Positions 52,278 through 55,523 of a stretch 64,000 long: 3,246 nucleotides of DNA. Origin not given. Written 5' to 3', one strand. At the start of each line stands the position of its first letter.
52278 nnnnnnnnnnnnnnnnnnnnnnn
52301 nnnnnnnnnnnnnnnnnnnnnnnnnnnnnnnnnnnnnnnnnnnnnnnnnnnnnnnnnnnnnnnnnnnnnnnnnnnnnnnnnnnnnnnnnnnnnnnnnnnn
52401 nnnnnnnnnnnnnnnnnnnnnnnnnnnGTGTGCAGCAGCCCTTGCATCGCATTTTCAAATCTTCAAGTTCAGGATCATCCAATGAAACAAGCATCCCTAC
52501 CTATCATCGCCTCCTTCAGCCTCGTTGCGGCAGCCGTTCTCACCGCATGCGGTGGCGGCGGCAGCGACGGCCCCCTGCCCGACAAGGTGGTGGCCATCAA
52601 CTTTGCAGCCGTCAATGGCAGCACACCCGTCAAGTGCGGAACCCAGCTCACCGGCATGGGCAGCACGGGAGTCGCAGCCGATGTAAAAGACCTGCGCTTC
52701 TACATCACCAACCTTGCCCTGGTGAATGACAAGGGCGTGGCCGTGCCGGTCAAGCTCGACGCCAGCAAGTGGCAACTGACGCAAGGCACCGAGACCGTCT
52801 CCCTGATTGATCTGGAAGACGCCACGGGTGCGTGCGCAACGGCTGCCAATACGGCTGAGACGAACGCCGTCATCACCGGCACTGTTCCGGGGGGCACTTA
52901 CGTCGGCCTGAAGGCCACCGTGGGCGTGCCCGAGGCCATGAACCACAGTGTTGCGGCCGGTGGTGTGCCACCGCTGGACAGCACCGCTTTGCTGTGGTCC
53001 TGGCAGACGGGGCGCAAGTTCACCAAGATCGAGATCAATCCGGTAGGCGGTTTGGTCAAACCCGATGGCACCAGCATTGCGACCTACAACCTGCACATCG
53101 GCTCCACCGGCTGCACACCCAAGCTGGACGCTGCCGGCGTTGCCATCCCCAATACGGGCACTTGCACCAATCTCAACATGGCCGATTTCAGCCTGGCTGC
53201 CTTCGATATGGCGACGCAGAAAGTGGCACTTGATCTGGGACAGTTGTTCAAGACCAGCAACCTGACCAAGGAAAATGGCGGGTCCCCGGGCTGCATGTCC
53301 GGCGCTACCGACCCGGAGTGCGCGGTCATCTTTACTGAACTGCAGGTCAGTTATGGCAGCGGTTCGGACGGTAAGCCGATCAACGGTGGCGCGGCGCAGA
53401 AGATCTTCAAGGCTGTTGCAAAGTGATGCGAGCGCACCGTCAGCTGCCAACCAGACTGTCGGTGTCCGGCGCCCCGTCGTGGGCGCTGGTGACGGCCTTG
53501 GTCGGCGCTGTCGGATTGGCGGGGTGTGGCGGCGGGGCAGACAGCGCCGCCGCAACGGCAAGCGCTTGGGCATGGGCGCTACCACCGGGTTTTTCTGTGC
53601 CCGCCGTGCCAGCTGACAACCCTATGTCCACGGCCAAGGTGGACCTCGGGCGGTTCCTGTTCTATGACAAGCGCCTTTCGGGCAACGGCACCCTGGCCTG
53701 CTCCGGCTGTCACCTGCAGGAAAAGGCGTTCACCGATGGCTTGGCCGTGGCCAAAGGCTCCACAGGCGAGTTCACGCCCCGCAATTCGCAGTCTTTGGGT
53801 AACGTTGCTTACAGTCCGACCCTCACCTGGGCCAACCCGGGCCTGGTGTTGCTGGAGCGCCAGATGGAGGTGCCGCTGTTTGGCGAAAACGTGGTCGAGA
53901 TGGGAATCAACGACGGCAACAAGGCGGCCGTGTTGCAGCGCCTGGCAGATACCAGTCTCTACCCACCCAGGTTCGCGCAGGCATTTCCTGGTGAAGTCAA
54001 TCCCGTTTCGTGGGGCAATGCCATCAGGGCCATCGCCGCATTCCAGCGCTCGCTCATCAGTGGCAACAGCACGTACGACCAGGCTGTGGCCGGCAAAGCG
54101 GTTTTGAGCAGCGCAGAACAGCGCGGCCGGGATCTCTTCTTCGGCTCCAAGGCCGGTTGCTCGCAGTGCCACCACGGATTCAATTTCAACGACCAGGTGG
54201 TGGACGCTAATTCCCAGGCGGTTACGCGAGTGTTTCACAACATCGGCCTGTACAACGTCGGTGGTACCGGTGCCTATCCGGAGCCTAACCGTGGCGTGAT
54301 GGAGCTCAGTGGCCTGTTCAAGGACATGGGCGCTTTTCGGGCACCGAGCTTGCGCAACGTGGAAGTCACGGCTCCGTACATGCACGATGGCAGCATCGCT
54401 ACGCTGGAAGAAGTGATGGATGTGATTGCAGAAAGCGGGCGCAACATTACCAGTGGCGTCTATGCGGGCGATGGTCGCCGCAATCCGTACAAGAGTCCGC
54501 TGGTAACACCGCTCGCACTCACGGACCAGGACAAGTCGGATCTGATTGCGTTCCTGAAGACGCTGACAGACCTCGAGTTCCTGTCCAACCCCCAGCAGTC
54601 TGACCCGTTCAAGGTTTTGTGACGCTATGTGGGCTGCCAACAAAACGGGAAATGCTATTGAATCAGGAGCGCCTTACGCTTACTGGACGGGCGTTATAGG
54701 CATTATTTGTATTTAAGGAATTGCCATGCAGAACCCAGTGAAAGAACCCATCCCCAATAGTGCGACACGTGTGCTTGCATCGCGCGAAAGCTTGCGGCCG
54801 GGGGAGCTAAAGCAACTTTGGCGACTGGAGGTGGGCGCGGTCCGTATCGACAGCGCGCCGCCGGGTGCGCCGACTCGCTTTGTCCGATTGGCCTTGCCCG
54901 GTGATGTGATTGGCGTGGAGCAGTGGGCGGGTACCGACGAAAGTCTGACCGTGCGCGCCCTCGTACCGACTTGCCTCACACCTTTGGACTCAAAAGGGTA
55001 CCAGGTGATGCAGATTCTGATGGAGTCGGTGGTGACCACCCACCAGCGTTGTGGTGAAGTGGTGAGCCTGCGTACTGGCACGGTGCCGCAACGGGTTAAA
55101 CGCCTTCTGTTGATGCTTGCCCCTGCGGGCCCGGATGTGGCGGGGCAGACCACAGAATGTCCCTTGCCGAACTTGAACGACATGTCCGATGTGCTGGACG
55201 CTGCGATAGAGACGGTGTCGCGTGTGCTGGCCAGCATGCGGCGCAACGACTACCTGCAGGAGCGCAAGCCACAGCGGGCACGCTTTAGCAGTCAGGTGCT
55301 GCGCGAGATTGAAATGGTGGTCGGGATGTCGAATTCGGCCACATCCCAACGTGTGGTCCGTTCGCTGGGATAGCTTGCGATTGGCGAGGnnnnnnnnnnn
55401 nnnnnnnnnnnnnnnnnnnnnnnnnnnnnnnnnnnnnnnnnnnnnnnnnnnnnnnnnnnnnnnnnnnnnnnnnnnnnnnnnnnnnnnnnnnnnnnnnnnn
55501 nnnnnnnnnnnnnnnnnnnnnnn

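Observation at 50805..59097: Putative methanobactin-independent copper capture system (OprC-like receptor, Ig-stalk lipoprotein, MbnPH, PCuAC)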

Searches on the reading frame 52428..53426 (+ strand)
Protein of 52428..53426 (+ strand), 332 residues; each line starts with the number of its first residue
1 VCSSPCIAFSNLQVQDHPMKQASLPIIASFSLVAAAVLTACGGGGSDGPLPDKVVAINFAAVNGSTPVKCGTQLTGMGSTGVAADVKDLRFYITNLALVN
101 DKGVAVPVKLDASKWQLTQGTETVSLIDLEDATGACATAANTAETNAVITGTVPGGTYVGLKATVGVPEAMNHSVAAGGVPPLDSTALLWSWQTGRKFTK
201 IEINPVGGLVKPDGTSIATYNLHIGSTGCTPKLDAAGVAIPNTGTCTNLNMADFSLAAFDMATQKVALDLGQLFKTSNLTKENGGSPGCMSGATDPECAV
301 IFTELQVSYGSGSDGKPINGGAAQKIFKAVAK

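Call 3: search_protein_families(library=pfam, proteins=[window:52428-53426:+], max_evalue=0.01)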
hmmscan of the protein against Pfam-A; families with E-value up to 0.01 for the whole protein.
window:52428-53426:+ (332 aa): 1 family
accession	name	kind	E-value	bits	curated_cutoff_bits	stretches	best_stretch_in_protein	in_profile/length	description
PF20243.3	MbnP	-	7.2e-33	114.5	27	1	55-291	4-189/189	MbnP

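Call 4: search_protein_families(library=ncbifam, proteins=[window:52428-53426:+], max_evalue=0.01)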
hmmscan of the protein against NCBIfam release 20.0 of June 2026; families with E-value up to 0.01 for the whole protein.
window:52428-53426:+ (332 aa): 1 family
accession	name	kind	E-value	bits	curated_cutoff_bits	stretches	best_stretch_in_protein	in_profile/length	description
TIGR04052.2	MbnP_like_WxW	equivalog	1.8e-72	243.8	140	1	55-317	2-248/257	MbnP family copper-binding protein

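Call 7: search_solved_structures(query=window:52428-53426:+, max_evalue=0.01, show_alignments=2)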
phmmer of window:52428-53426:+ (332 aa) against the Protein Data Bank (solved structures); distinct sequences matched with E-value up to 0.01: 1.
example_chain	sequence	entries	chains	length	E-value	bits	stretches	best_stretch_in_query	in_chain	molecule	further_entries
7l6g_A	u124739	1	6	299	1.1e-46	162.8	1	53-320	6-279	Metallo-mystery pair system four-Cys motif protein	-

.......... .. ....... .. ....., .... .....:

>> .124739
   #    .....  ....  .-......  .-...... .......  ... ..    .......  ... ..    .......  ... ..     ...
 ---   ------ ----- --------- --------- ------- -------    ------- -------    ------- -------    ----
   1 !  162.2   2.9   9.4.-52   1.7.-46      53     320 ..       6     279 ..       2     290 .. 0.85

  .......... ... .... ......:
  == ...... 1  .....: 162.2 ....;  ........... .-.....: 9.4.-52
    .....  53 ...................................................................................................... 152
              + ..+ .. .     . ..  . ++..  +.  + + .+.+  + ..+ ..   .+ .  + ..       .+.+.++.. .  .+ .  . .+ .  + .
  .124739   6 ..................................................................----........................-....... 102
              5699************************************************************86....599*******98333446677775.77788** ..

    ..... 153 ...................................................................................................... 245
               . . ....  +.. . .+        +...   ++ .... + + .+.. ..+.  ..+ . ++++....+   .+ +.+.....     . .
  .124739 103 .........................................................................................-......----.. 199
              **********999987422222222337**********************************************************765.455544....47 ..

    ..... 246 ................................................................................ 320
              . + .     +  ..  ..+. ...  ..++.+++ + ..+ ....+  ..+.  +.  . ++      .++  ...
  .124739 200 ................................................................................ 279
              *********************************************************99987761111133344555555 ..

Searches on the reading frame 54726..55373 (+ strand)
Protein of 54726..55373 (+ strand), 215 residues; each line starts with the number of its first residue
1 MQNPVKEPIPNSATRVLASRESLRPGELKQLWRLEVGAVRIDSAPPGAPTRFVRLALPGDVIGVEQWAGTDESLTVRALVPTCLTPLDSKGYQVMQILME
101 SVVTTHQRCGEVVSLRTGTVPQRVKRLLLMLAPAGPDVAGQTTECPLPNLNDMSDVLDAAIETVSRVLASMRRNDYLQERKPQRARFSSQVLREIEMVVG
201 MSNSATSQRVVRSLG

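Call 3: search_protein_families(library=pfam, proteins=[window:54726-55373:+], max_evalue=0.01)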
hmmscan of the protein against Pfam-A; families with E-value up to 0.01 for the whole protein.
window:54726-55373:+ (215 aa): 1 family
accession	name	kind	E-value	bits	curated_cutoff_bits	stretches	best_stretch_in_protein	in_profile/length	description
PF13545.12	HTH_Crp_2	-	6.5e-06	26.5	27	1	122-180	1-55/70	Crp-like helix-turn-helix domain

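Call 4: search_protein_families(library=ncbifam, proteins=[window:54726-55373:+], max_evalue=0.01)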
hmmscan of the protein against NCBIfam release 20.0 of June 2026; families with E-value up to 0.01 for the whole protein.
window:54726-55373:+ (215 aa): 3 families
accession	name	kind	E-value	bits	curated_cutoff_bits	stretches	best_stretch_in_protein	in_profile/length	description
NF052518.1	TransRegLdrP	equivalog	1.8e-07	31.4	300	1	27-177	16-169/195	transcriptional regulator LdrP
NF050806.1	TransRegFixKCaul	equivalog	9.3e-07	28.3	300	1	72-174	91-191/215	transcriptional regulator FixK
NF010499.0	PRK13918.1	equivalog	0.001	18.6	274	1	23-178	24-183/205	CRP/FNR family transcriptional regulator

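Call 82: search_solved_structures(query=window:54726-55373:+, max_evalue=1)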
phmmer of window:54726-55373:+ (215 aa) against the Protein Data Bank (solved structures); distinct sequences matched with E-value up to 1: 10.
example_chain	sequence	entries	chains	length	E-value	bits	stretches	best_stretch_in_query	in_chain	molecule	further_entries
5i2d_G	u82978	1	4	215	5.7e-08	35.8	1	23-176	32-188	Transcriptional regulator, Crp family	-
3b02_A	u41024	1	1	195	6.1e-08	35.7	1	23-176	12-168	Transcriptional regulator, Crp family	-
6yw5_QQ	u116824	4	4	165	0.032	17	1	106-197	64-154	Mitochondrial 37S ribosomal protein S17 | uS17m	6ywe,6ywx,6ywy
8yz7_A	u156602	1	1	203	0.079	15.8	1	23-106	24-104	Transcriptional regulator, FNR/CRP family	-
3e5u_C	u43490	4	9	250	0.11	15.3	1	109-188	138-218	Cyclic nucleotide-binding protein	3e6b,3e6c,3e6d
2zcw_A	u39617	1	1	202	0.14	14.9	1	25-179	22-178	Transcriptional regulator, FNR/CRP family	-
4i2o_A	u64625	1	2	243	0.28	14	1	31-173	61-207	FixK2 protein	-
2h6b_A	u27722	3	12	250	0.54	13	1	109-188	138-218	ChloroPhenol Reduction gene K | Cyclic nucleotide-binding protein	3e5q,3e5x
2h6c_A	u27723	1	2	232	0.6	12.9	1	109-192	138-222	ChloroPhenol Reduction gene K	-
3t0g_A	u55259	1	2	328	0.73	12.6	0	142-211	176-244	4-hydroxy-3-methylbut-2-enyl diphosphate reductase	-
